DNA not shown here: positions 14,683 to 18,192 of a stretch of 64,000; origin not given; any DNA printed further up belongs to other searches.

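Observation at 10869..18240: Complete compact type II-C CRISPR-Cas locus (cas9-cas1-cas2, 40-repeat array, tracrRNA) in a high-GC genome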

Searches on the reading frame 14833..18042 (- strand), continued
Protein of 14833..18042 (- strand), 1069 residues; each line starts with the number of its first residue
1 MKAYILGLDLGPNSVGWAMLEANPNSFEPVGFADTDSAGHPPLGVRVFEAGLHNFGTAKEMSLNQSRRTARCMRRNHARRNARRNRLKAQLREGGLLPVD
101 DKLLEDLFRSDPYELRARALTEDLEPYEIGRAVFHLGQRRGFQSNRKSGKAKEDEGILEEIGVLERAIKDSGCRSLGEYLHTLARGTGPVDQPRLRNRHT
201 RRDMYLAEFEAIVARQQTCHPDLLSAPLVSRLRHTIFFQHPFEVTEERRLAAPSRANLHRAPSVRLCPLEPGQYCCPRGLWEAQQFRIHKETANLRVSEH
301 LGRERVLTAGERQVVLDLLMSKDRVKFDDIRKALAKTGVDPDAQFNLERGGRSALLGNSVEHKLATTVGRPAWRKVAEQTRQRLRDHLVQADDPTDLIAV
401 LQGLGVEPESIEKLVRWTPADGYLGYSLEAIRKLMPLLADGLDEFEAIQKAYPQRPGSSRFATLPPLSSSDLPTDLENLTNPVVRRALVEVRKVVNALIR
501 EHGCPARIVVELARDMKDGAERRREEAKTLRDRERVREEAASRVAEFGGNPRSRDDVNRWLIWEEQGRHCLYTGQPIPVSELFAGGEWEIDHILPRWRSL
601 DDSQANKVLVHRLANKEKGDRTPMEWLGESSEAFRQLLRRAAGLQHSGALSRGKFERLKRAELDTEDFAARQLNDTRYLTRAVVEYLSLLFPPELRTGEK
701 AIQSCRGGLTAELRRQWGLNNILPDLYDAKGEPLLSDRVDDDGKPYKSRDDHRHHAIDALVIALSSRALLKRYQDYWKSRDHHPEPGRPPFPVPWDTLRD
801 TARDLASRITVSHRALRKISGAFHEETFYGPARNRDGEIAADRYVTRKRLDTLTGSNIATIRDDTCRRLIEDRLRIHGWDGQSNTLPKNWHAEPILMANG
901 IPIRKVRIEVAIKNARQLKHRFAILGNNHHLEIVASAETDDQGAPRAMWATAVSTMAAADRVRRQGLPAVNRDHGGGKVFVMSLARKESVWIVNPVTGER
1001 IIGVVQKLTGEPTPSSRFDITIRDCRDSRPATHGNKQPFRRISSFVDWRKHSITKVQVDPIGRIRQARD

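Call 22: find_related_loci(query=A1, collection=metagenome_contigs, flank=5000)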
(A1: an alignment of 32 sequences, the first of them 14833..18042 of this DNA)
Query A1 (1069 aa) in metagenome_contigs; peptide patterns used: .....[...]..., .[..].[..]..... (x = any residue, [..] = any of these).
599 stretches matched a pattern (row limit reached: there are more); 581 encode a relative of the query (tblastn E <= 1e-3); the best 80 are kept; 79 distinct loci.
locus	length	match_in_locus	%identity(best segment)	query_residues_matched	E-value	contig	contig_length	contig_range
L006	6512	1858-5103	54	1-1069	0e+0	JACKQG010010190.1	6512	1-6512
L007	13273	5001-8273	44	1-1062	0e+0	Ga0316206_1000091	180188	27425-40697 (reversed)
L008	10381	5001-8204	54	1-1069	0e+0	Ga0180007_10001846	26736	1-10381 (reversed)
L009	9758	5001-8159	37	3-1069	0e+0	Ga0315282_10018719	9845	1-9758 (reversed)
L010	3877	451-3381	36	1-1069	0e+0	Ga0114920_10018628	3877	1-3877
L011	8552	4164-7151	36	1-1069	4e-180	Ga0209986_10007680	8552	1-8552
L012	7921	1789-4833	36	6-1069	2e-169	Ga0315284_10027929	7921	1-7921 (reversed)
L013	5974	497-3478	35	1-1069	2e-168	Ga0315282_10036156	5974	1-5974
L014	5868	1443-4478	38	1-1069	9e-168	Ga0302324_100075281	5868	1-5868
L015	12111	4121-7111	36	1-1069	9e-165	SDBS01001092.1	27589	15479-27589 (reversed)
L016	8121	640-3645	35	1-1069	6e-162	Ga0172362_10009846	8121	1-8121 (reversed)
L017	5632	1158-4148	34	1-1069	8e-163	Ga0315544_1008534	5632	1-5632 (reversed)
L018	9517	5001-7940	34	1-1069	4e-160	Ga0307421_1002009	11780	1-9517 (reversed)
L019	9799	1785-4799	34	1-1069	2e-159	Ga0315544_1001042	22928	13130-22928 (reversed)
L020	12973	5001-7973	34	1-1069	6e-159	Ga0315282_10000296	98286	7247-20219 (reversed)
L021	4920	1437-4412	34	1-1069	3e-162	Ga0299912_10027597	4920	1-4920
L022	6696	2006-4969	35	1-1069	3e-158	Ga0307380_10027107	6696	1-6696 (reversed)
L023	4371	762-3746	35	1-1069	9e-162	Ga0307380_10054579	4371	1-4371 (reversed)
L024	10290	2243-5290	38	1-1069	2e-156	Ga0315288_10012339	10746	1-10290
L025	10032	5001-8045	35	3-1069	7e-156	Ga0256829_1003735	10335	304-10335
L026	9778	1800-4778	33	1-1069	5e-152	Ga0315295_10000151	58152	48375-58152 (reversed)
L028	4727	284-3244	34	1-1069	9e-153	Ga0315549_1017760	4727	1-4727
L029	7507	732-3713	34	1-1069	8e-148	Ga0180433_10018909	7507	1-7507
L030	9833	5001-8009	36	5-1069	8e-145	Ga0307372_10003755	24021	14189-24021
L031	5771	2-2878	35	46-1069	6e-146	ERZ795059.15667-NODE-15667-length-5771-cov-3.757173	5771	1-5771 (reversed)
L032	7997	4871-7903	32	1-1069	8e-141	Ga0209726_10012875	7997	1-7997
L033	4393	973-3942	34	1-1069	2e-144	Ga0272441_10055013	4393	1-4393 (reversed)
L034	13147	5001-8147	33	7-1069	7e-133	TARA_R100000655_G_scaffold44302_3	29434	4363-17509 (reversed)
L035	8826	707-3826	34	3-1069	5e-132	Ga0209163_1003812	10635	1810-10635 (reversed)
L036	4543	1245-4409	32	4-1069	2e-134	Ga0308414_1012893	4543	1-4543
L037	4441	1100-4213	33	4-1069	1e-132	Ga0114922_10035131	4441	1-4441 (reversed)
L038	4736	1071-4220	34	1-1069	1e-131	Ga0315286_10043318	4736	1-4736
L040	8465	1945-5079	32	7-1069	7e-128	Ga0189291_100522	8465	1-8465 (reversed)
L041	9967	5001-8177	32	4-1069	1e-127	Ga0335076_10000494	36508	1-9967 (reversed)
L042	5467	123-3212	32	3-1069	5e-128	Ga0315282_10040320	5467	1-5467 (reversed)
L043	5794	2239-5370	32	5-1069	3e-127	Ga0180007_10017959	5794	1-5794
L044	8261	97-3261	33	4-1069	4e-126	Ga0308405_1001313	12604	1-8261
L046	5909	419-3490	32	5-1069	4e-125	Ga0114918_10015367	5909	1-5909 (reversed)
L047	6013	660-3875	33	3-1069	2e-124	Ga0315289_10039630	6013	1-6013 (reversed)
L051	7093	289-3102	34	113-1069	4e-119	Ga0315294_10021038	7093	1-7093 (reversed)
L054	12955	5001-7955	39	1-1069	0e+0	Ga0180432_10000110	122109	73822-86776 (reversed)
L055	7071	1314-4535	30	4-1069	5e-115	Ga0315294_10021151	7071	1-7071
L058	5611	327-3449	32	5-1069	9e-115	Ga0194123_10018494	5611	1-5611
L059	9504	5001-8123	32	5-1069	7e-114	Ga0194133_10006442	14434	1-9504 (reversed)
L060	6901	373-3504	32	5-1069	5e-113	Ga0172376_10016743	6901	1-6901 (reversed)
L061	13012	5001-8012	33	5-1069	2e-121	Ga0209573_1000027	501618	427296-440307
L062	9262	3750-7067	31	1-1069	3e-112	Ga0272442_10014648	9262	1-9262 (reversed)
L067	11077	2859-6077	33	2-1069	3e-109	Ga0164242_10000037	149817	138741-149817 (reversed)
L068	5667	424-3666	32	4-1069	2e-109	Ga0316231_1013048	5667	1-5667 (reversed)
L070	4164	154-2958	33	112-1069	6e-109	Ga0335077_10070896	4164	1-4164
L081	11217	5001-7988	35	1-1069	1e-144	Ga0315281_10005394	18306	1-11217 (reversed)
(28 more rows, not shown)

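Call 23: find_encoding_contigs(protein=P0007, flank=5000, max_places=1)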
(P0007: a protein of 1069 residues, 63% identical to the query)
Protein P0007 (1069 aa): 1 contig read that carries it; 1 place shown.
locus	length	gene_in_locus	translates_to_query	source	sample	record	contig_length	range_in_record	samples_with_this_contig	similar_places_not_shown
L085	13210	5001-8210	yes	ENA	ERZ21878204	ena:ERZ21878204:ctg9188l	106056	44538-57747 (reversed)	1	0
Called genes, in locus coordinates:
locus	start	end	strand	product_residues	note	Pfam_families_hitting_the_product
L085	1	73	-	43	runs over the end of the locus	-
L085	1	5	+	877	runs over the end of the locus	PF12768:Rax2 (faint), PF17164:DUF5122 (faint), PF13860:FlgD_ig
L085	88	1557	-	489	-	-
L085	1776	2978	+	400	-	PF01047:MarR (weak), PF12802:MarR_2 (weak)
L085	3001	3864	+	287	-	PF01937:ARMT1-like_dom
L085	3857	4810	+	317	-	PF04055:Radical_SAM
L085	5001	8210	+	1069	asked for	PF18470:Cas9_a, PF13395:HNH_4, PF18541:RuvC_III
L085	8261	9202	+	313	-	PF01867:Cas_Cas1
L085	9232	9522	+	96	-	PF09827:CRISPR_Cas2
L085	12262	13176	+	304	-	PF07676:PD40 (faint)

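Call 24: find_encoding_contigs(protein=P0006, flank=5000, max_places=1)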
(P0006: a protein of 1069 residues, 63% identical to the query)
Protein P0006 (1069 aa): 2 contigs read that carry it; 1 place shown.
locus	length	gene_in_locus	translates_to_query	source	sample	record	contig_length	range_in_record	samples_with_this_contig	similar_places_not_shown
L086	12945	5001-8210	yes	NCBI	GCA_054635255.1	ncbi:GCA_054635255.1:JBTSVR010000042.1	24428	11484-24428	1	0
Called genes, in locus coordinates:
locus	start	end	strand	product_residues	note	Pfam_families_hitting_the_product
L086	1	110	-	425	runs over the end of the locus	PF12704:MacB_PCD, PF02687:FtsX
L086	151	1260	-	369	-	PF25917:BSH_RND (weak), PF25919:BSH_CusB, PF25973:BSH_CzcB (weak), PF25990:Beta-barrel_YknX (weak)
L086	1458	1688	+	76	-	PF12844:HTH_19, PF13560:HTH_31, PF01381:HTH_3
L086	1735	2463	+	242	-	-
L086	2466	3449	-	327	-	PF00248:Aldo_ket_red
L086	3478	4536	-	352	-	PF08240:ADH_N, PF00107:ADH_zinc_N, PF13602:ADH_zinc_N_2 (weak)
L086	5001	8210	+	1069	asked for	PF18470:Cas9_a, PF13395:HNH_4, PF18541:RuvC_III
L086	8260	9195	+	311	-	PF01867:Cas_Cas1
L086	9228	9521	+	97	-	PF09827:CRISPR_Cas2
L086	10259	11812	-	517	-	PF13007:LZ_Tnp_IS66, PF13005:zf-IS66, PF03050:DDE_Tnp_IS66, PF13817:DDE_Tnp_IS66_C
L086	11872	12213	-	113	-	PF05717:TnpB_IS66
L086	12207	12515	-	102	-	PF01527:HTH_Tnp_1 (weak)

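Call 25: find_encoding_contigs(protein=P0011, flank=5000, max_places=1)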
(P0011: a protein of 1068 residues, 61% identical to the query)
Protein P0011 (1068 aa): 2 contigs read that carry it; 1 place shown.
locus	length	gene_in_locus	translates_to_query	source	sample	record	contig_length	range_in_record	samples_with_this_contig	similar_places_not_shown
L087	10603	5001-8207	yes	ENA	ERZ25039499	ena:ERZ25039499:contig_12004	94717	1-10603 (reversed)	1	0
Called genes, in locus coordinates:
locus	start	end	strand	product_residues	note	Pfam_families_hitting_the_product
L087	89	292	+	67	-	PF02852:Pyr_redox_dim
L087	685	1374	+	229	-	-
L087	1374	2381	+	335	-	-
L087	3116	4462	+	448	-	-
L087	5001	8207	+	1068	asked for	PF18470:Cas9_a (weak), PF13395:HNH_4, PF18541:RuvC_III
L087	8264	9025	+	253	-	PF01867:Cas_Cas1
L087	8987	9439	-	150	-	-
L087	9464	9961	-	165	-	PF00254:FKBP_C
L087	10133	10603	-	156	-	?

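Call 26: find_encoding_contigs(protein=P0013, flank=5000, max_places=1)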
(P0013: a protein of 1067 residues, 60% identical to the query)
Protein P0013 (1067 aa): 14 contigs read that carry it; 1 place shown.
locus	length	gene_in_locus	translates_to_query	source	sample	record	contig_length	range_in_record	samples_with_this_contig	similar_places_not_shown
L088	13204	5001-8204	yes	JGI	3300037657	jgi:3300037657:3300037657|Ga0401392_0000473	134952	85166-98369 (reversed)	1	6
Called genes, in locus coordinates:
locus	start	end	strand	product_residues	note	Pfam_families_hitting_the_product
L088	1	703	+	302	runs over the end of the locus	PF05275:CopB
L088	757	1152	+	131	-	PF03625:DUF302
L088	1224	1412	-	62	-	-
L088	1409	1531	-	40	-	-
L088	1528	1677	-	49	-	-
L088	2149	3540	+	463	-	PF13173:AAA_14, PF13635:DUF4143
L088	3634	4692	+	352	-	PF00480:ROK, PF01869:BcrAD_BadFG (faint)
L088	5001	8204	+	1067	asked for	PF18470:Cas9_a (weak), PF13395:HNH_4, PF18541:RuvC_III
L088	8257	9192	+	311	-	PF01867:Cas_Cas1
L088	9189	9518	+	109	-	PF20803:PaaX_M (weak), PF09827:CRISPR_Cas2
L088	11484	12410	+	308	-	-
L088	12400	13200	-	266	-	-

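Call 27: find_encoding_contigs(protein=P0014, flank=5000, max_places=1)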
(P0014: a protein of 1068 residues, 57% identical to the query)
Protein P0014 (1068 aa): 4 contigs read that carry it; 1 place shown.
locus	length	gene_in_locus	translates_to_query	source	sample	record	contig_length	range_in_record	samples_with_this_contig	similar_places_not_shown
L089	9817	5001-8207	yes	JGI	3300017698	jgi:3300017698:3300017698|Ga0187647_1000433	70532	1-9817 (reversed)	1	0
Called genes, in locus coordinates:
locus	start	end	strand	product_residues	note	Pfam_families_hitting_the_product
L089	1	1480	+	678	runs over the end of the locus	PF07715:Plug, PF00593:TonB_dep_Rec_b-barrel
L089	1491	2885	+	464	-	PF13860:FlgD_ig (weak)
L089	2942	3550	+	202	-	PF01923:Cob_adeno_trans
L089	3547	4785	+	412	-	PF07690:MFS_1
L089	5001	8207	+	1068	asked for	PF18470:Cas9_a (faint), PF13395:HNH_4, PF18541:RuvC_III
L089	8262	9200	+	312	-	PF01867:Cas_Cas1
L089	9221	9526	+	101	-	PF09827:CRISPR_Cas2, PF20803:PaaX_M (weak)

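Call 28: find_encoding_contigs(protein=P0004, flank=5000, max_places=1)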
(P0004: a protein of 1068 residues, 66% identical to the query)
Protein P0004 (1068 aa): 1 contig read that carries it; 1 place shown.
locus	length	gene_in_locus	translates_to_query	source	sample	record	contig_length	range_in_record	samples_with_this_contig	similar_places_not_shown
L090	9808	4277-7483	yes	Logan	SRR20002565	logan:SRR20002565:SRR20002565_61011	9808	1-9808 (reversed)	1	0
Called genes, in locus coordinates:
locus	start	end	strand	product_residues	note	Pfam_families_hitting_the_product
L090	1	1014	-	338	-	?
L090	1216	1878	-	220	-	-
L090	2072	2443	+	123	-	-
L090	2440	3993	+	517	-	PF13860:FlgD_ig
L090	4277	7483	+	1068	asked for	PF18470:Cas9_a, PF13395:HNH_4, PF18541:RuvC_III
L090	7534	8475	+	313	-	PF01867:Cas_Cas1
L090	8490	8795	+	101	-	PF09827:CRISPR_Cas2, PF20803:PaaX_M (faint)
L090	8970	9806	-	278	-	?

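Call 55: list_cluster_members(proteins=[window:14833-18042:-, window:13850-14806:-, P0121])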
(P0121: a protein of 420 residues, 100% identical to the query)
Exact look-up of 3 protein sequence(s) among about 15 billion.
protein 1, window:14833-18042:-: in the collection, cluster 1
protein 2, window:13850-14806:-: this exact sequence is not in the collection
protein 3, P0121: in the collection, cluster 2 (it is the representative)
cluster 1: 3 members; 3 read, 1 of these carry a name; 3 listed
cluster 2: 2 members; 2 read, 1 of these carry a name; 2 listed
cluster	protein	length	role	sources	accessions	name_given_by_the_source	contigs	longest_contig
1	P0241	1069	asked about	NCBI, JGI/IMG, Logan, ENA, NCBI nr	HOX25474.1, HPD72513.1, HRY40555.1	MAG TPA: type II CRISPR RNA-guided endonuclease Cas9 [Candidatus Krumholzibacteria ... | type II CRISPR RNA-guided endonuclease Cas9 [Candidatus Krumholzibacteria bacterium]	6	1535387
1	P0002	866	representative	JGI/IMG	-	-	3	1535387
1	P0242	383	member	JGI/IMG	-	-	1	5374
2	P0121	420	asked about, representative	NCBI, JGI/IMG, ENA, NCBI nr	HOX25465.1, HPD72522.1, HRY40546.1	MAG TPA: DEAD/DEAH box helicase [Candidatus Krumholzibacteria bacterium] | DEAD/DEAH box helicase [Candidatus Krumholzibacteria bacterium]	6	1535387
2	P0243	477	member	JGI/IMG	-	-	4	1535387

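Call 74: predict_structure(alignment_id=A1)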
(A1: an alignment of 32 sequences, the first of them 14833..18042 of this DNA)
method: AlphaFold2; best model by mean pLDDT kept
length: 1069 residues; sequences in the alignment: 32
mean_pLDDT: 80.7   pTM: 0.53
mean pLDDT of the five models: 80.7, 80.7, 77.6, 75.9, 75.1
residues with pLDDT >= 90: 283; 70-90: 603; 50-70: 106; < 50: 77
segments of 3 or more residues with pLDDT < 50: 51-73, 144-150, 240-263, 514-519, 665-673
pLDDT, mean of each block of 10 residues (from residue 1): 87 85 88 91 85 41 43 58 84 90 86 90 92 82 45 61 82 85 67 56 84 90 88 78 37 37 64 83 91 88 85 92 91 89 86 88 89 87 86 78 86 82 81 90 82 63 83 69 76 93 90 47 61 83 86 85 91 88 80 74 83 85 88 91 88 87 52 55 85 73 72 85 86 79 78 91 83 82 68 88 93 81 73 82 86 87 89 90 85 80 86 76 80 93 90 88 89 88 92 89 91 90 89 83 91 92 87
secondary structure, 60 per line:
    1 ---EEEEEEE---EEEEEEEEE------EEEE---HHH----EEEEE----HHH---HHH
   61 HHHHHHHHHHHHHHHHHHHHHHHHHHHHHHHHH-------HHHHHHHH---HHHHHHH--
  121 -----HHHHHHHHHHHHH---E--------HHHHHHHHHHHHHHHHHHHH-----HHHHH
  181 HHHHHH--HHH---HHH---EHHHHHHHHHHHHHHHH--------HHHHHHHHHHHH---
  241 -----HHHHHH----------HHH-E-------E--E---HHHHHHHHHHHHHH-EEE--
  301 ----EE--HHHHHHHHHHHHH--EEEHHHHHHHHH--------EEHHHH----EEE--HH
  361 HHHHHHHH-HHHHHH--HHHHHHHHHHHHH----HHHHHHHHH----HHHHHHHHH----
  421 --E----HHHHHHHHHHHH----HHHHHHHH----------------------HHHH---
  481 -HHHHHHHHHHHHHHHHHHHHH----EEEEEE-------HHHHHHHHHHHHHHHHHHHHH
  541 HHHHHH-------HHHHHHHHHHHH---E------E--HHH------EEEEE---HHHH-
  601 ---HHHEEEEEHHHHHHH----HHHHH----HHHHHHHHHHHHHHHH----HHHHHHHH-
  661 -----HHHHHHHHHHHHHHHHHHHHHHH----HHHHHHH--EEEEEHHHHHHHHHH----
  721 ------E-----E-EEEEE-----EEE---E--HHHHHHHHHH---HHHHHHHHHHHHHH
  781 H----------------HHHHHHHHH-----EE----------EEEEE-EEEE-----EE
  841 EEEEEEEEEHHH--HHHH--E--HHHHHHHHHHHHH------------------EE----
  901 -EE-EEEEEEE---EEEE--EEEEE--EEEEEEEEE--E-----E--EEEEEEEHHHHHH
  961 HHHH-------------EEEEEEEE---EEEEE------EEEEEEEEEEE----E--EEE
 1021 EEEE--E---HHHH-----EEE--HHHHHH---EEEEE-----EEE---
elements in order (helices of 4 or more, strands of 3 or more residues): E4-10 E14-22 E29-32 E43-47 H58-93 H101-108 H112-118 H126-138 H151-170 H176-186 H202-217 H226-237 H246-251 H281-294 E296-298 H309-321 E324-326 H327-335 H346-349 E354-356 H359-368 H370-375 H378-390 H395-403 H408-416 H428-439 H444-451 H474-477 H482-502 E507-512 H520-546 H554-565 E588-592 H596-599 E607-611 H612-618 H623-627 H632-647 H652-659 H666-688 H693-699 E702-706 H707-716 E735-739 E745-747 H754-763 H767-781 H798-806 E824-828 E830-833 E839-849 H855-858 H864-876 E905-911 E915-918 E921-925 E928-936 E948-954 H955-964 E978-985 E989-993 E1000-1010 E1018-1024 H1031-1034 E1040-1042 H1045-1050 E1054-1058 E1064-1066
